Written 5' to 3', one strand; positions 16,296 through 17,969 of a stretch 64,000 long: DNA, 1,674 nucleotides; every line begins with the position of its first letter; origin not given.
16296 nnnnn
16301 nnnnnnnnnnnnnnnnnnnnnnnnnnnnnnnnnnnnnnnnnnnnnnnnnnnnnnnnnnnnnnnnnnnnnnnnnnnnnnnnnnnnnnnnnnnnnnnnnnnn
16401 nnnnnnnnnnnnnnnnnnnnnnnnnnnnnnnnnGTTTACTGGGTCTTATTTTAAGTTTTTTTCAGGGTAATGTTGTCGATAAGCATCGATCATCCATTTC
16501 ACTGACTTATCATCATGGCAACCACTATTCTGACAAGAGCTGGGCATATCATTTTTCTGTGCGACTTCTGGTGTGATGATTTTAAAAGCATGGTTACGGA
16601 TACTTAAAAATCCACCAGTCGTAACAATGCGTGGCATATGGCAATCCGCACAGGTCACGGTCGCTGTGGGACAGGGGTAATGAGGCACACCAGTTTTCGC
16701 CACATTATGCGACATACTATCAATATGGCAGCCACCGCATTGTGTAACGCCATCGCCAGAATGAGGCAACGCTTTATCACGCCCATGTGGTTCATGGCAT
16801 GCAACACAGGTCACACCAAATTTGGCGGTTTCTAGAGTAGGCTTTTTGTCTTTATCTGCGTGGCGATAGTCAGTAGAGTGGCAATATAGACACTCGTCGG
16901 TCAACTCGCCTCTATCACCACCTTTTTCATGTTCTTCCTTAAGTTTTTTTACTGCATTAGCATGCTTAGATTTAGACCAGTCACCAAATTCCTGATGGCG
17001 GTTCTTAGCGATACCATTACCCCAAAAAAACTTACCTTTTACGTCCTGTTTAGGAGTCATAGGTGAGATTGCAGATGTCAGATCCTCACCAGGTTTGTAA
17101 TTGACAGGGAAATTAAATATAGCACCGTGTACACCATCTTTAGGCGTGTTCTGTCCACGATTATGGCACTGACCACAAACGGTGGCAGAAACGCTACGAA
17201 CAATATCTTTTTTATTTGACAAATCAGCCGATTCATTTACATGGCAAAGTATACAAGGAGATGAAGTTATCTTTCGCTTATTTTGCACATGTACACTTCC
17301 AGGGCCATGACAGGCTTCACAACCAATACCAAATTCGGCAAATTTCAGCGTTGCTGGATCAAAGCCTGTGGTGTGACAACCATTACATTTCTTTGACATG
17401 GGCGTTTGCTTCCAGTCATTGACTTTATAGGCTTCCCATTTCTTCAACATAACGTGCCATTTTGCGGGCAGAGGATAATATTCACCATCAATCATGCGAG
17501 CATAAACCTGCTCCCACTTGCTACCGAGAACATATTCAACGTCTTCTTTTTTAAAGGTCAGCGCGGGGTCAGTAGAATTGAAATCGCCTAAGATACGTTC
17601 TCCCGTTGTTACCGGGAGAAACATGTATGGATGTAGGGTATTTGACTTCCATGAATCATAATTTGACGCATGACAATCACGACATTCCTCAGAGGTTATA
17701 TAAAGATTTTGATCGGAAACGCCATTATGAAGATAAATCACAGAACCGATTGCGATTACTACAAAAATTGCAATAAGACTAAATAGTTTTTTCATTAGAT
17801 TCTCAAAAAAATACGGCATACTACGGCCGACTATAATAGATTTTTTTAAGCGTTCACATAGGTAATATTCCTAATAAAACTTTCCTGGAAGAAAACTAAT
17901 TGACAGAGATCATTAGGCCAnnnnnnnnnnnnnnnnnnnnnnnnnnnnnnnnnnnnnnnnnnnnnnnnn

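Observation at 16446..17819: Membrane-anchored 9-10 haem cytochrome c with one non-canonical CX4CH site, 12 nt upstream of a sensor kinase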

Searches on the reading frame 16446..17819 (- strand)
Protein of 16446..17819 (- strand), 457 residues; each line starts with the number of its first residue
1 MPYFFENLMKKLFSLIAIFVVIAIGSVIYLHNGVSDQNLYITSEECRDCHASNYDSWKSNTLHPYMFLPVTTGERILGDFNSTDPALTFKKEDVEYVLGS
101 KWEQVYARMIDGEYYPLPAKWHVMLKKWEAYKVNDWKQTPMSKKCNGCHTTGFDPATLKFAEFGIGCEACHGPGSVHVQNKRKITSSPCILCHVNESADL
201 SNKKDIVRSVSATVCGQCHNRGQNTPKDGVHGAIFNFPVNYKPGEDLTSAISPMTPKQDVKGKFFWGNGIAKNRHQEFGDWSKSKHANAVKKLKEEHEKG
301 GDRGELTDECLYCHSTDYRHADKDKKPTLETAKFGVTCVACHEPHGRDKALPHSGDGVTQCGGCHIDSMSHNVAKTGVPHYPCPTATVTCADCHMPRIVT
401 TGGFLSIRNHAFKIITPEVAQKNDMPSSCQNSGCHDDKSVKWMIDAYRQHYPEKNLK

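Call 6: search_protein_families(library=pfam, proteins=[window:16446-17819:-], max_evalue=0.01)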
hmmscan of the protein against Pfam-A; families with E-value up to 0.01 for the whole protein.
window:16446-17819:- (457 aa): 6 families
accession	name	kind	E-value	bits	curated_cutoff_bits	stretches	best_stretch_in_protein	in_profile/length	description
PF13435.11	Cytochrome_C554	-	4.1e-11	44.1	20.8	2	276-342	8-83/84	Cytochrome c554 and c-prime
PF14522.11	Cytochrome_C7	-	1.8e-09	37.7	24.8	1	306-365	12-66/67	Cytochrome c7 and related cytochrome c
PF22113.1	Mtrc-MtrF_II-IV_dom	-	3.2e-07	30.5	30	0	167-201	9-42/176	Outer membrane cytochrome MtrC/MtrF-like, domains II/IV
PF14537.11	Cytochrom_c3_2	-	5.3e-07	30.4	25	1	162-223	4-68/79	Cytochrome c3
PF09699.15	Paired_CXXCH_1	-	8.9e-05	22.5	20.6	1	337-367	8-38/41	Doubled CXXCH motif (Paired_CXXCH_1)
PF02335.20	Cytochrom_C552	-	0.00087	18.8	24.1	1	386-445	243-291/438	Cytochrome c552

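Call 7: search_protein_families(library=ncbifam, proteins=[window:16446-17819:-], max_evalue=0.01)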
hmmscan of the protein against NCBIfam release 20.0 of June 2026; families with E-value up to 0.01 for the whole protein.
window:16446-17819:- (457 aa): 6 families
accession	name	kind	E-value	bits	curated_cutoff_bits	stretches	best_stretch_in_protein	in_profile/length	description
NF041198.1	UshA_like_PCGU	equivalog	2.2e-16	59.6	275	2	129-198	429-513/519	UshA-like (seleno)protein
TIGR03508.1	decahem_SO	subfamily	2.4e-10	40.3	192.2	2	299-400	62-156/258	DmsE family decaheme c-type cytochrome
NF041028.1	decahem_GSU2203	exception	1.7e-09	37.4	325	1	306-397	100-184/317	GSU2203 family decaheme c-type cytochrome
TIGR03507.1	decahem_SO1788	subfamily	0.00052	18.6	209.3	1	167-231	246-314/672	OmcA/MtrC family decaheme c-type cytochrome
NF043010.1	Cyt554_Nsmonas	equivalog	0.0012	18.2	400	0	137-186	75-130/238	cytochrome c-550 CycA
TIGR01655.1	yxeA_fam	subfamily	0.0097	16.5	29.65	0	10-45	2-39/114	YxeA family protein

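Call 8: search_solved_structures(query=window:16446-17819:-, max_evalue=1, show_alignments=2)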
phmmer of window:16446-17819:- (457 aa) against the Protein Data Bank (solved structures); distinct sequences matched with E-value up to 1: 7.
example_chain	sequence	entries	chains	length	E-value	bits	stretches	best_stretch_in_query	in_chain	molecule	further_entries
6i5b_A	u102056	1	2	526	8.9e-41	142.9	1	35-442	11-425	Uncharacterized protein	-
6qvm_A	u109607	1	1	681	6.2e-05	24.7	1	39-232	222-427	Multiheme cytochrome cf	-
1bvb_A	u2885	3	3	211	0.0027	19.3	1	130-185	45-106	CYTOCHROME C-554 | CYTOCHROME C554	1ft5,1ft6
2kzx_A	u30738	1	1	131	0.026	16.1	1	113-163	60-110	Uncharacterized protein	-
4wjy_A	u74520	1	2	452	0.43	12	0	165-323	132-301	Cytochrome c-552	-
1gu6_A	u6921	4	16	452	0.46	11.9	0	165-322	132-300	CYTOCHROME C552 | Cytochrome c-552 | Cytochrome c nitrite reductase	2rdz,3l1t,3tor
2rf7_A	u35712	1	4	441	0.65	11.4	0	165-319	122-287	Cytochrome c-552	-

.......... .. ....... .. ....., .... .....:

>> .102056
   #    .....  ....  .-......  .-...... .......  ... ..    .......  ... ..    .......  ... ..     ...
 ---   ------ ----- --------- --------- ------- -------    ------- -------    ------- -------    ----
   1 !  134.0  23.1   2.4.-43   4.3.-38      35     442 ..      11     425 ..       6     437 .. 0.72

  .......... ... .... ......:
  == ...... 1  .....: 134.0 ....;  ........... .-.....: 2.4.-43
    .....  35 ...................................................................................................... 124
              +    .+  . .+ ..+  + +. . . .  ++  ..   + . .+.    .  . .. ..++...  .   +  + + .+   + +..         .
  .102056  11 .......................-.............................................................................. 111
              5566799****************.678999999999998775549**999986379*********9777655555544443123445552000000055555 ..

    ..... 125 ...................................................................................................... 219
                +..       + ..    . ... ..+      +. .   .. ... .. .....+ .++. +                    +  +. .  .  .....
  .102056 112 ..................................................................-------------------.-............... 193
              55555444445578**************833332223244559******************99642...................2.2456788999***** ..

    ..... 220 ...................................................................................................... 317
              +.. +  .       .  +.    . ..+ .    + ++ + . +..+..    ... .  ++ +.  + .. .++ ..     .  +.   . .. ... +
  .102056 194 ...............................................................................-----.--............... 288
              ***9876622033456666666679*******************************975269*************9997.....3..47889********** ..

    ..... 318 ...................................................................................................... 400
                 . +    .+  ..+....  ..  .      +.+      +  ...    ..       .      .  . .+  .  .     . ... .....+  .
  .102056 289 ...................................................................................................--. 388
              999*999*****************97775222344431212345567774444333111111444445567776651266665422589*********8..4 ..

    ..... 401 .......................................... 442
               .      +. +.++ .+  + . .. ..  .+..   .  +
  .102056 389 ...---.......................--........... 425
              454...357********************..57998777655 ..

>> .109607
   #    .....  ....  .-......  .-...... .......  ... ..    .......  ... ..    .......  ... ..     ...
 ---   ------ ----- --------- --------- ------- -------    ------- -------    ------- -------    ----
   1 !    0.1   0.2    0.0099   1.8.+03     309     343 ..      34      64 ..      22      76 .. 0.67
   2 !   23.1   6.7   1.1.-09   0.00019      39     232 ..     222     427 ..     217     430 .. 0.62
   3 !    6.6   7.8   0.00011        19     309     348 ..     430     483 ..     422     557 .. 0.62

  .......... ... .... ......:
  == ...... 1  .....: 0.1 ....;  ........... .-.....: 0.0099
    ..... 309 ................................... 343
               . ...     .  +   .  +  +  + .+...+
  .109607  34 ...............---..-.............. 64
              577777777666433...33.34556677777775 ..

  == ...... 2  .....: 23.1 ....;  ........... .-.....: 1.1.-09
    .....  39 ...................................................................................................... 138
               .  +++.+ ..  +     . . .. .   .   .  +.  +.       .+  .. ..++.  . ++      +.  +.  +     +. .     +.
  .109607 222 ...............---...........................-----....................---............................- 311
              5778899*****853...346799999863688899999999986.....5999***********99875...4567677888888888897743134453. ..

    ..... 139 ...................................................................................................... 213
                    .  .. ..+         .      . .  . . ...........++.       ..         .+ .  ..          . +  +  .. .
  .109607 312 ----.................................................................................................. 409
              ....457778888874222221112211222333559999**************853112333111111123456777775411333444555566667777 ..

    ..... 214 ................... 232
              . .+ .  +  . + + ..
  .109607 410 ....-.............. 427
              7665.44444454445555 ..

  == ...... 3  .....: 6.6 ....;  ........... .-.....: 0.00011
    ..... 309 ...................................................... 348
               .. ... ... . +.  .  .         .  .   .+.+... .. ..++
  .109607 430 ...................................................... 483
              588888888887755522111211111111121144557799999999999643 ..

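Call 9: find_homologous_proteins(query=window:16446-17819:-)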
Query window:16446-17819:- (457 aa): 2885 proteins with E <= 0.001 among 5045 candidates; the best 120 are listed.
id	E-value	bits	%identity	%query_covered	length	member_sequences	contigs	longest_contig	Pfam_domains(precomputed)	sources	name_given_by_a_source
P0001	2.2e-272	922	83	98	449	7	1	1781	PF09699.16,PF13435.12,PF02335.21,PF14522.12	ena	-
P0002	2.6e-254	862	79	98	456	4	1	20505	PF13435.12,PF14522.12,PF22113.2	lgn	-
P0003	1.9e-253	859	78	97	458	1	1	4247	PF09699.16,PF14537.12,PF13435.12,PF14522.12,PF22113.2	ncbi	-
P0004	5.0e-252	854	78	97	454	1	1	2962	PF09699.16,PF14537.12,PF13435.12,PF02335.21,PF14522.12,PF22113.2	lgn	-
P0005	2.5e-250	849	75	98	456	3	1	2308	PF09699.16,PF13435.12,PF14522.12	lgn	-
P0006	1.6e-245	833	75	98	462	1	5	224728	PF09699.16,PF14537.12,PF13435.12,PF14522.12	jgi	-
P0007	5.9e-240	815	74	98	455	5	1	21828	PF09699.16,PF14537.12,PF13435.12,PF02335.21,PF14522.12,PF22113.2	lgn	-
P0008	1.2e-239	814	73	98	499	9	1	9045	PF09699.16,PF13435.12,PF14522.12,PF22113.2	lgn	-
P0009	4.5e-236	802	73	97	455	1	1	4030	PF09699.16,PF14537.12,PF13435.12,PF02335.21,PF14522.12,PF22113.2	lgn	-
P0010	2.6e-217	740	67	97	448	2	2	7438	PF09699.16,PF14537.12,PF13435.12,PF14522.12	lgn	-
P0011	7.8e-217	738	67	97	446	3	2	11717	PF09699.16,PF14537.12,PF13435.12,PF14522.12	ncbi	-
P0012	4.7e-195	667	60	97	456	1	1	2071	PF09699.16,PF14537.12,PF13435.12,PF14522.12,PF22113.2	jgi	jgi:predicted CXXCH cytochrome family protein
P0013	5.0e-195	667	59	97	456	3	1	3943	PF09699.16,PF14537.12,PF13435.12,PF14522.12,PF22113.2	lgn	-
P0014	1.7e-194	665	60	95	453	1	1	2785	PF09699.16,PF14537.12,PF13435.12,PF14522.12,PF22113.2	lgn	-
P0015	7.6e-193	659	61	97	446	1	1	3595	PF09699.16,PF14537.12,PF13435.12,PF14522.12,PF22113.2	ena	-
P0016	1.3e-190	652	60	93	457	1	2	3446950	PF09699.16,PF14537.12,PF13435.12,PF14522.12,PF22113.2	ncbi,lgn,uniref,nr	ncbi:cytochrome C [Solemya pervernicosa gill symbiont]|uniref:Cytochrome C n=2 Tax=Gammaproteobacter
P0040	8.9e-170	583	55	98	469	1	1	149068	PF14537.12,PF13435.12,PF14522.12,PF22113.2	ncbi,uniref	ncbi:multiheme c-type cytochrome [Magnetococcus sp. PR-3]|uniref:multiheme c-type cytochrome n=1 Tax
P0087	1.1e-157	543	52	96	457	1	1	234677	PF13435.12,PF14522.12,PF22113.2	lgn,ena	-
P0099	1.6e-153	530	51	98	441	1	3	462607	PF09699.16,PF14537.12,PF13435.12,PF14522.12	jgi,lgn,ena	-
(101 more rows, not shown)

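Call 12: find_related_loci(query=A1, collection=genome_contigs, flank=8000)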
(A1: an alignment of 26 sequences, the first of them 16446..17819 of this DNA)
Query A1 (457 aa) in genome_contigs; peptide patterns used: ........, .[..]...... (x = any residue, [..] = any of these).
600 stretches matched a pattern (row limit reached: there are more); 350 encode a relative of the query (tblastn E <= 1e-3); the best 80 are kept; 80 distinct loci.
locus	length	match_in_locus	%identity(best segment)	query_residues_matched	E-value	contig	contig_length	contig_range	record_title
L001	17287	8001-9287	60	24-451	4e-180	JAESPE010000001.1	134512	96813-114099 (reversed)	MAG: gamma proteobacterium endosymbiont of Lamellibrachia anaximandri isolate Eratosthenes 1 1, whole genome shotgun seq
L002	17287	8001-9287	59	24-451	7e-179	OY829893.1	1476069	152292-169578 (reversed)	MAG: Sedimenticolaceae bacterium isolate 6ff8635f-dff1-4316-91b4-0e33d66fd4de genome assembly, chromosome: 3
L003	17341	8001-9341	55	6-451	1e-166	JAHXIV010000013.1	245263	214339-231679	MAG: gamma proteobacterium symbiont of Taylorina sp. isolate L037_T1 c_000000000004, whole genome shotgun sequence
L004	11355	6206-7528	56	9-447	3e-166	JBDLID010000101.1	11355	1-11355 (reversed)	MAG: Thermodesulfobacteriota bacterium isolate MAG013 MAG013_101, whole genome shotgun sequence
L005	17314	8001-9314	54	7-454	7e-164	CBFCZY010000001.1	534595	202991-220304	MAG TPA_asm: uncultured bacterium isolate SRR26215677_concoct_114 genome assembly, contig: ERZ25073487.1, whole genome s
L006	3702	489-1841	52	5-453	1e-168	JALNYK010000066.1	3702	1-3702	MAG: Gallionella sp. isolate SO_2017_GW1 bin 129 NODE_98671_length_3702_cov_5.473231_OW334_2017, whole genome shotgun se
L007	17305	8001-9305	52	14-453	6e-157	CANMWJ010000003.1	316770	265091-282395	uncultured Marinobacterium sp. isolate N1E34-Z.fasta genome assembly, contig: NODE_3, whole genome shotgun sequence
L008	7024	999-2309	52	18-452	2e-155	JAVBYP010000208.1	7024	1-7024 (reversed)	MAG: Sideroxydans sp. isolate GS37 4805, whole genome shotgun sequence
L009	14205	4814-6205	50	1-457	2e-155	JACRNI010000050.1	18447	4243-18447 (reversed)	MAG: Deltaproteobacteria bacterium isolate NC_groundwater_1931_Pr3_S-0.2um_41_6 scaffold_183236, whole genome shotgun se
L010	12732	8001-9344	50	2-455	2e-153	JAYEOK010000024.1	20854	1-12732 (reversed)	MAG: Thermodesulfobacteriota bacterium isolate MAG031 MAG031_24, whole genome shotgun sequence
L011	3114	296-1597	52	15-455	5e-159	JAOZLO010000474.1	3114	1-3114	MAG: Desulfocapsaceae bacterium isolate GMC10.metabat2.28 NODE_61078_length_3114_cov_5.817587, whole genome shotgun sequ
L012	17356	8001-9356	49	8-457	4e-149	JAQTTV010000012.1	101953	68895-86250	MAG: Gallionella sp. isolate STB_49 NODE_447_length_101953_cov_220.425314_Sandtown_B, whole genome shotgun sequence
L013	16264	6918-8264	55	5-457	7e-178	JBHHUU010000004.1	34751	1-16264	MAG: Nitrospirota bacterium isolate S.5.sp1_bin.40 NODE_208_length_34751_cov_7.607909, whole genome shotgun sequence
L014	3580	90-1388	46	9-451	1e-137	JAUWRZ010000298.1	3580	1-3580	MAG: Sulfurimonadaceae bacterium isolate CSMAG_2541 CSMAG_2541_k127_5593776_length_3580_cov_26.2659, whole genome shotgu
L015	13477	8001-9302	47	3-448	6e-131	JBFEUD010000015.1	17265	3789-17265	MAG: Sulfurimonas sp. isolate Mix_mud07.2021.05.5 k141_2043621_length_17265_cov_9.5979, whole genome shotgun sequence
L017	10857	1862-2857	33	40-438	1e-55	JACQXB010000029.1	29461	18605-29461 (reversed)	MAG: Nitrospirae bacterium isolate NC_groundwater_1504_Pr4_B-0.1um_40_11 SR1-18-B1_scaffold_202349, whole genome shotgun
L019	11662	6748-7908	28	8-440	5e-54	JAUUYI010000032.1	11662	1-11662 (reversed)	MAG: Sedimenticola sp. isolate CSMAG_163 CSMAG_163_k127_1261918_length_11662_cov_69.0000, whole genome shotgun sequence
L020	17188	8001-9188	30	7-454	9e-53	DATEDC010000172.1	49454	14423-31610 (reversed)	MAG TPA_asm: Anaerolineales bacterium isolate SMAG_U8288 k141_2050113, whole genome shotgun sequence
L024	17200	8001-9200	28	9-440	4e-45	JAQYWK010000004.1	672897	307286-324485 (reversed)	MAG: Desulfovibrio sp. isolate Glu_egg_str_bin110 NODE_4_length_672897_cov_4.856947, whole genome shotgun sequence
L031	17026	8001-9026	30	40-443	1e-40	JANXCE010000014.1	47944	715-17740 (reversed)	MAG: Caldimicrobium sp. isolate SKYB6 NODE_14_length_47944_cov_33.557503, whole genome shotgun sequence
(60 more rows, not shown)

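Call 15: search_protein_families(library=pfam, proteins=[L001:9319-12480:+, L003:9363-11219:+, L004:7570-9912:+, L005:9344-11542:+, L006:1874-3535:+, L007:9330-12143:+, L009:6217-7899:+, L010:9360-11627:+, L012:9368-11023:+, L013:8272-10314:+], max_evalue=0.001)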
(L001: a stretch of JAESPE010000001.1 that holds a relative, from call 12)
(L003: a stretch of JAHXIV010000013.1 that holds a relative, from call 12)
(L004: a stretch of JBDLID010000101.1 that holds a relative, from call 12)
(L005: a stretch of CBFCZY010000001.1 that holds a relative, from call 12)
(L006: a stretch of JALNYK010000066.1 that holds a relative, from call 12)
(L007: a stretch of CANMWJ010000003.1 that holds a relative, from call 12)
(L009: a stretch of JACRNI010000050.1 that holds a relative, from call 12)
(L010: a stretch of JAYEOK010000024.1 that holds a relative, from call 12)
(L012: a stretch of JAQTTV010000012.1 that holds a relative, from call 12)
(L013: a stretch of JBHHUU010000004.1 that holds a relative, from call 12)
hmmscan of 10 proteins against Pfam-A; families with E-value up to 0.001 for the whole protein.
L001:9319-12480:+ (1054 aa): 10 families
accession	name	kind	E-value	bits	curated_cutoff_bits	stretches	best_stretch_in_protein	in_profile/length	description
PF02518.31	HATPase_c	-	1.5e-30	106.3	26.4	1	658-773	1-110/111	Histidine kinase-, DNA gyrase B-, and HSP90-like ATPase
PF00072.30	Response_reg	-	1.2e-26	93.5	30.2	1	800-910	1-109/111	Response regulator receiver domain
PF00512.31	HisKA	-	4.9e-18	65.4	26.9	1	546-611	1-66/66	His Kinase A (phospho-acceptor) domain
PF00989.32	PAS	-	3.4e-17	62.9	22.6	1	411-522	2-112/113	PAS fold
PF01627.28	Hpt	-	5.5e-12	46.2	24.6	1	963-1032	2-73/84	Hpt domain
PF13426.13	PAS_9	-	1.8e-10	41.4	27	1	421-525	2-103/103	PAS domain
PF24820.1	Diguanyl_cycl_sensor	-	6.9e-08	32.9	28.1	1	416-522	2-109/109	Diguanylate cyclase-like sensor domain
PF08448.16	PAS_4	-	3.5e-06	27.6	23.1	1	417-528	2-110/110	PAS fold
PF13188.13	PAS_8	-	7.9e-05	22.9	21.8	1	410-458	1-50/65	PAS domain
PF05884.17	ZYG-11_interact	-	0.00047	20.1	25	1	349-454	13-123/295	Interactor of ZYG-11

L003:9363-11219:+ (619 aa): 4 families
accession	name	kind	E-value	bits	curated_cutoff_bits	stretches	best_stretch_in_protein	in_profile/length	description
PF02518.31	HATPase_c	-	1.6e-14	54.7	26.4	1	512-616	7-109/111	Histidine kinase-, DNA gyrase B-, and HSP90-like ATPase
PF00672.30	HAMP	-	1.2e-11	45.1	25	1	306-357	1-52/53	HAMP domain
PF00512.31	HisKA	-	1.7e-07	31.6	26.9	1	397-464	2-64/66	His Kinase A (phospho-acceptor) domain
PF14501.12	HATPase_c_5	-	7.8e-07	29.4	22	1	508-612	3-99/102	GHKL domain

L004:7570-9912:+ (781 aa): 3 families
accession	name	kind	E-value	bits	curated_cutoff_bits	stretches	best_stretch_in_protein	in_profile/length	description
PF02518.31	HATPase_c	-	5e-31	107.9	26.4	1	503-618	1-110/111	Histidine kinase-, DNA gyrase B-, and HSP90-like ATPase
PF00512.31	HisKA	-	7.1e-21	74.5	26.9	1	389-454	1-66/66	His Kinase A (phospho-acceptor) domain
PF00072.30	Response_reg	-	1.2e-20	74.1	30.2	2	646-713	2-69/111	Response regulator receiver domain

L005:9344-11542:+ (733 aa): 3 families
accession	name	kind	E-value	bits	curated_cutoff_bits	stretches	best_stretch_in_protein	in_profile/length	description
PF02518.31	HATPase_c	-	1.9e-21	77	26.4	1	628-732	2-106/111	Histidine kinase-, DNA gyrase B-, and HSP90-like ATPase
PF00672.30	HAMP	-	1.4e-11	44.9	25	1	298-346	4-52/53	HAMP domain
PF00512.31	HisKA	-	9.4e-06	26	26.9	1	515-576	2-60/66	His Kinase A (phospho-acceptor) domain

L006:1874-3535:+ (554 aa): 2 families
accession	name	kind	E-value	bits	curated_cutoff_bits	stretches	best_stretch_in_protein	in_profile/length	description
PF00990.26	GGDEF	-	9.9e-52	175.4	23.8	1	387-543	1-159/161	Diguanylate cyclase, GGDEF domain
PF00672.30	HAMP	-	1.1e-09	38.9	25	1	303-351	2-51/53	HAMP domain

L007:9330-12143:+ (938 aa): 11 families
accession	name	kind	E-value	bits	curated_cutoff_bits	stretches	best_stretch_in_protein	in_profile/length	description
PF00563.25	EAL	-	2.8e-69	233.5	31.3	1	687-922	2-236/236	EAL domain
PF00990.26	GGDEF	-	2.4e-48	164.4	23.8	1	510-666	1-160/161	Diguanylate cyclase, GGDEF domain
PF13426.13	PAS_9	-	4.9e-18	65.7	27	1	396-497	1-102/103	PAS domain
PF00989.32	PAS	-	1e-13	51.7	22.6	1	388-496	3-113/113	PAS fold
PF08447.18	PAS_3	-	6.2e-13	49.3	25.6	1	410-491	3-87/89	PAS fold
PF08448.16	PAS_4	-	2.3e-09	37.9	23.1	1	392-497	1-106/110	PAS fold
PF14827.12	dCache_3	-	1.4e-08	35.1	25.7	1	46-272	4-234/239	Double sensory domain of two-component sensor kinase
PF00672.30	HAMP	-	1.7e-07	31.9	25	1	312-353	10-51/53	HAMP domain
PF13188.13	PAS_8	-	1.9e-06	28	21.8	1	387-433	2-49/65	PAS domain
PF05228.19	CHASE4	-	3.6e-05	24.4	26.2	0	111-201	52-139/140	CHASE4 domain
PF17202.10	sCache_3_3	-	0.00056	20.6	28.8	0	185-282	7-106/107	Single cache domain 3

L009:6217-7899:+ (561 aa): 2 families
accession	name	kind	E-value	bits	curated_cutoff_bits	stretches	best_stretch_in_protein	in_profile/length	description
PF00990.26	GGDEF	-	6.3e-52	176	23.8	1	393-549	1-159/161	Diguanylate cyclase, GGDEF domain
PF00672.30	HAMP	-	6.7e-09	36.4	25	1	309-357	2-51/53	HAMP domain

L010:9360-11627:+ (756 aa): 4 families
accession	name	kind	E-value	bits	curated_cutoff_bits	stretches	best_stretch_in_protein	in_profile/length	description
PF02518.31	HATPase_c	-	2.6e-18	66.9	26.4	1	622-744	2-109/111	Histidine kinase-, DNA gyrase B-, and HSP90-like ATPase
PF00672.30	HAMP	-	2.5e-14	53.8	25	1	303-354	1-52/53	HAMP domain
PF14827.12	dCache_3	-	7.8e-11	42.5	25.7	1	53-210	12-171/239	Double sensory domain of two-component sensor kinase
PF08448.16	PAS_4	-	0.00021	21.9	23.1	0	393-423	2-32/110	PAS fold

L012:9368-11023:+ (552 aa): 2 families
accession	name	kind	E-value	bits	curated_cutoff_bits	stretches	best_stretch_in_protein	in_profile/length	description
PF00990.26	GGDEF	-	2e-52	177.7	23.8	1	390-546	1-159/161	Diguanylate cyclase, GGDEF domain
PF00672.30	HAMP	-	4.9e-11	43.2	25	1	306-354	2-51/53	HAMP domain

L013:8272-10314:+ (681 aa): 7 families
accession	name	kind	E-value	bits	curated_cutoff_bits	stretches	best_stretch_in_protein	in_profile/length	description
PF02518.31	HATPase_c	-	1.3e-18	67.8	26.4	1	565-675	3-110/111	Histidine kinase-, DNA gyrase B-, and HSP90-like ATPase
PF00672.30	HAMP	-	2e-13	50.9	25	1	309-360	2-53/53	HAMP domain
PF14827.12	dCache_3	-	8.8e-13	48.8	25.7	1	50-215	4-171/239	Double sensory domain of two-component sensor kinase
PF14501.12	HATPase_c_5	-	8.7e-08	32.5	22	1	566-660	4-91/102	GHKL domain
PF00512.31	HisKA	-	3.2e-05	24.3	26.9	0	399-423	2-26/66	His Kinase A (phospho-acceptor) domain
PF05228.19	CHASE4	-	8.6e-05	23.1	26.2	1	88-205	25-139/140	CHASE4 domain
PF17202.10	sCache_3_3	-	0.00075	20.2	28.8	0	188-284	6-104/107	Single cache domain 3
